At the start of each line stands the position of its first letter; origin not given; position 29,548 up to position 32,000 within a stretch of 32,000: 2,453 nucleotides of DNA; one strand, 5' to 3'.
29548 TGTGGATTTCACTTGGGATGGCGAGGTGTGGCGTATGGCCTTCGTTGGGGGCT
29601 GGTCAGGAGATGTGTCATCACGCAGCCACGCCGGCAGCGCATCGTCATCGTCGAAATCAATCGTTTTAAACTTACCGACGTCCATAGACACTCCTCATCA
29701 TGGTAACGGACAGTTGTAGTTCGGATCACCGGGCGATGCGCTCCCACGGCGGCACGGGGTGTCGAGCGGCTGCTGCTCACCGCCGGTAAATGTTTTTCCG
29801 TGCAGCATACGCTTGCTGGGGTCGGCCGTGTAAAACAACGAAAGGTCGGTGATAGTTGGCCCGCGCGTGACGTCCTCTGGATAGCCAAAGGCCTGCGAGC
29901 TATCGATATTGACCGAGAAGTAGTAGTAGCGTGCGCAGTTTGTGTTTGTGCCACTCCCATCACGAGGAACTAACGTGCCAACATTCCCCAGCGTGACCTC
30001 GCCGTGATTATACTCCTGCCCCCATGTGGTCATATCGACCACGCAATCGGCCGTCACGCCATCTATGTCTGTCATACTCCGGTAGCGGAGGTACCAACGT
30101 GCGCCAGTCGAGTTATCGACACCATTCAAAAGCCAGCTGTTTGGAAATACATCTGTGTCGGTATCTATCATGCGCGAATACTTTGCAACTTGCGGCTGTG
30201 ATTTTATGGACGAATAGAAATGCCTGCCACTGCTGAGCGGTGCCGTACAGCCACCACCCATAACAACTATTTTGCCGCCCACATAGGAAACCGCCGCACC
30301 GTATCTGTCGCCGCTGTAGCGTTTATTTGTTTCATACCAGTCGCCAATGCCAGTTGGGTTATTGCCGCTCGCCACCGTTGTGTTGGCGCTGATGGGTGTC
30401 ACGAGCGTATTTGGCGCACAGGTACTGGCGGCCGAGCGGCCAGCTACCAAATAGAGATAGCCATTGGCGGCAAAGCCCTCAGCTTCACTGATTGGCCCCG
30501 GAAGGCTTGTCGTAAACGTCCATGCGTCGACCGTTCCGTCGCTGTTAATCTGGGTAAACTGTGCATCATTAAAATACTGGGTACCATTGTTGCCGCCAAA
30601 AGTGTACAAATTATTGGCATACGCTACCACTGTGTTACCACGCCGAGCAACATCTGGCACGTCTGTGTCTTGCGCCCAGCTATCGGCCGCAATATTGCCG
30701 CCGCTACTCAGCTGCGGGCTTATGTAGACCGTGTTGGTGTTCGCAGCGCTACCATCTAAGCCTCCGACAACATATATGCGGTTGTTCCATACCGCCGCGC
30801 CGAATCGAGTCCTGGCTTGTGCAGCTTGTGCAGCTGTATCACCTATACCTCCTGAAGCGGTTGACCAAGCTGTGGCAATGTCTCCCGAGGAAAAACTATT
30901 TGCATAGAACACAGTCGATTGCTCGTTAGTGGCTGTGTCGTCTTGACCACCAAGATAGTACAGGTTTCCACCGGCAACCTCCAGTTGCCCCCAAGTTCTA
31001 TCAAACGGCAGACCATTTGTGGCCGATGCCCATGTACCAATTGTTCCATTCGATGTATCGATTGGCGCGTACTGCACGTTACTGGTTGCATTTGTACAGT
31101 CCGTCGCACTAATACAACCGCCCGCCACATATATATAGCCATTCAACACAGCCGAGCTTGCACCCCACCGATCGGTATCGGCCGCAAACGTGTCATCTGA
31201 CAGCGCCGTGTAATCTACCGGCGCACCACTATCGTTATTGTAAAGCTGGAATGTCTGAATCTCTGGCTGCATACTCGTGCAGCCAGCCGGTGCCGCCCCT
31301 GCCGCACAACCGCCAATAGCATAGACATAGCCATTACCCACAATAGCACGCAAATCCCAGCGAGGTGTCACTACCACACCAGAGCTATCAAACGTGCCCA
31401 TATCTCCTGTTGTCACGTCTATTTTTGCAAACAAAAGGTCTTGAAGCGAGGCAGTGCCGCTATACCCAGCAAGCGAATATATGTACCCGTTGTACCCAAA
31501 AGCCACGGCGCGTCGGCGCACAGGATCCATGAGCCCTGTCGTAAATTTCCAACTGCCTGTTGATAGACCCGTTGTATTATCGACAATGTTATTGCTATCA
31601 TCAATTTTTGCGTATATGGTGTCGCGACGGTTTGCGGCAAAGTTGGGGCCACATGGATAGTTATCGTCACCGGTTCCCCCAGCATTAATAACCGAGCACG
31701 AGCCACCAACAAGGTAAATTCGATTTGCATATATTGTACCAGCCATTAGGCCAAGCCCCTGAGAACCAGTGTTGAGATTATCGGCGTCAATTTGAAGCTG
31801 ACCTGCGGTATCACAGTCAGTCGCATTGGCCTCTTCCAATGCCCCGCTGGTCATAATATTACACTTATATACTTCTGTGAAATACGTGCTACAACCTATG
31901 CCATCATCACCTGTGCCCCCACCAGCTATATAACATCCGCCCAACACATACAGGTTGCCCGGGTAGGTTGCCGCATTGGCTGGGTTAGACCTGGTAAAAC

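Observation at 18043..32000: Same-strand surface cluster: Kelch-like propeller protein, membrane protein, 2854-aa giant, then a paralogous membrane protein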

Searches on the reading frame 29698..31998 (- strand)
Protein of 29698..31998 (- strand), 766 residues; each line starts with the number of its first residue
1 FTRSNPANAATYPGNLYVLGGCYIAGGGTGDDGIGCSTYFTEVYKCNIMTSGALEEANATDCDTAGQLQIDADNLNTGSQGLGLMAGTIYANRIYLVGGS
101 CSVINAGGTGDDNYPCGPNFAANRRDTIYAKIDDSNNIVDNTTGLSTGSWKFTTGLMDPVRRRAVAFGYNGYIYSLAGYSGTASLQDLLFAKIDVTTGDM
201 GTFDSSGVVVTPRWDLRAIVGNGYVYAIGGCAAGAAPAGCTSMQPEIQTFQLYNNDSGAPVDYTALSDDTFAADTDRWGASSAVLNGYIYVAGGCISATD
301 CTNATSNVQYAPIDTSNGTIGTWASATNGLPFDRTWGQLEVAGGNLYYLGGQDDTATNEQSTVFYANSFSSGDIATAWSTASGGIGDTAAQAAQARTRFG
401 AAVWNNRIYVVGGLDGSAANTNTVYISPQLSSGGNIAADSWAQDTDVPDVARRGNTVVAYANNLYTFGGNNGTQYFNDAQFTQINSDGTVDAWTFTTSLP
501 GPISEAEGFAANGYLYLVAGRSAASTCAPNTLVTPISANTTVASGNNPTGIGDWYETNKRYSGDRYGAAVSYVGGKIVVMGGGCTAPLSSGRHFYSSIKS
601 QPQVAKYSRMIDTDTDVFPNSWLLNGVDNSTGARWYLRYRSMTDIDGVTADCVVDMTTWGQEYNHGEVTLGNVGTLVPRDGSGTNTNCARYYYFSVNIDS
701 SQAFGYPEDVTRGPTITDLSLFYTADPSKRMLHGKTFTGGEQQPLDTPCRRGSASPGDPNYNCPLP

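Call 5: search_protein_families(library=pfam, proteins=[window:29698-31947:-], max_evalue=0.01)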
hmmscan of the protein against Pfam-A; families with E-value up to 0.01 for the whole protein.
window:29698-31947:- (749 aa): 6 families
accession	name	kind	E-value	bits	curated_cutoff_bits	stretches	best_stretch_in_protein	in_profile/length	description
PF24681.1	Kelch_KLHDC2_KLHL20_DRC7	-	2.4e-16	60.1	50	2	263-409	2-133/221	KLHDC2/KLHL20/DRC7 Kelch-repeats domain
PF01344.31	Kelch_1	-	5.2e-15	55.1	20.1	2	378-409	1-31/46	Kelch motif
PF13964.12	Kelch_6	-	1.9e-11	44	25.3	0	379-400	2-23/50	Kelch motif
PF24981.1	Beta-prop_ATRN-LZTR1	-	4e-07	30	50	1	272-403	162-286/289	Attractin/LZTR1 beta-propeller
PF07646.21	Kelch_2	-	1.5e-06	28.3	21.3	0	379-408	2-32/48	Kelch motif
PF25210.1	Kelch_FKB95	-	1.2e-05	25.6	70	0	262-341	82-156/268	FKB95, Kelch-repeats domain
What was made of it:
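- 29698..32000 (-): C-terminal 767 codons of a Kelch beta-propeller giant, truncated by the window end. Its conserved C-terminal module ends ........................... Kelch Pfam hits are above threshold (call 5).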

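Call 7: search_protein_families(library=ncbifam, proteins=[window:29698-31947:-], max_evalue=0.01)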
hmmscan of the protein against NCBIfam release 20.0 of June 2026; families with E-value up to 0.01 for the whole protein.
window:29698-31947:- (749 aa): 1 family
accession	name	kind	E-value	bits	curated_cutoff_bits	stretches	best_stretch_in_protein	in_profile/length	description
TIGR03548.1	mutarot_permut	subfamily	0.00052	19.2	243.2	1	266-464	10-191/323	cyclically-permuted mutarotase family protein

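Call 70: search_protein_families(library=phrogs, proteins=[window:29698-31998:-], max_evalue=0.001)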
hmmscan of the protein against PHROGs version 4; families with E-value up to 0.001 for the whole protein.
window:29698-31998:- (766 aa): 0 families
